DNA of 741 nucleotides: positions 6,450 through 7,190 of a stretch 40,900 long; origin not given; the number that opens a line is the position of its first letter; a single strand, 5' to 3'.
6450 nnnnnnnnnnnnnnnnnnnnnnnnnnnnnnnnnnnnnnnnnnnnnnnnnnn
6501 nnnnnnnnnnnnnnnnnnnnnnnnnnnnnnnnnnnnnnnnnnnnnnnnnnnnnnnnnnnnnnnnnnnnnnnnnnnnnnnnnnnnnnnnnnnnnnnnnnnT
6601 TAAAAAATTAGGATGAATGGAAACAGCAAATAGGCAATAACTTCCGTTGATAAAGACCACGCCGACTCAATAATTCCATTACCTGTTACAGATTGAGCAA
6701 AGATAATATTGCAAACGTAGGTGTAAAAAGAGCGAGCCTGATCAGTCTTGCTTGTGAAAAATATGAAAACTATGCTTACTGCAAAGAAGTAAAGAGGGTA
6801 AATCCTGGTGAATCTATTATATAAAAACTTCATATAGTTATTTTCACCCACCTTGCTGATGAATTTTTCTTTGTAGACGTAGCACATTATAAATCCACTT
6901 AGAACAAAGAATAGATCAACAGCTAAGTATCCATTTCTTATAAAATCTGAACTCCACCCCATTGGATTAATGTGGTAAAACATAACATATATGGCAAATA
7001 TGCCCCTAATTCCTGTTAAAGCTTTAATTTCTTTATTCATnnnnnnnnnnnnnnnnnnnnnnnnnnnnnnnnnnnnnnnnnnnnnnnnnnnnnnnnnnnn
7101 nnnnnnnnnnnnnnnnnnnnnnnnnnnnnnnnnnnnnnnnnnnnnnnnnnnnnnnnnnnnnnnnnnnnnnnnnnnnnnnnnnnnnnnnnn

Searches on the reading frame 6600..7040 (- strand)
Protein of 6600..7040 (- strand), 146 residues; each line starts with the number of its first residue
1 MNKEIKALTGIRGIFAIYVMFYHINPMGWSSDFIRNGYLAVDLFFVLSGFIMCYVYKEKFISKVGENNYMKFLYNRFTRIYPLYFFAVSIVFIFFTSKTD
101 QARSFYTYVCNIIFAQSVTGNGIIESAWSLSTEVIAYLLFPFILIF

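Call 92: search_protein_families(library=pfam, proteins=[window:6600-7040:-], max_evalue=0.001)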
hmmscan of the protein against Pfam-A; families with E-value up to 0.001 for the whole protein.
window:6600-7040:- (146 aa): 2 families
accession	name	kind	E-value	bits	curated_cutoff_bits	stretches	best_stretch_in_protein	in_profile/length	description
PF01757.29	Acyl_transf_3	-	3.2e-17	63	31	1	6-145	2-143/326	Acyltransferase domain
PF10129.15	OpgC_C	-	0.00026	20.5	21.4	1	9-100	6-97/358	OpgC protein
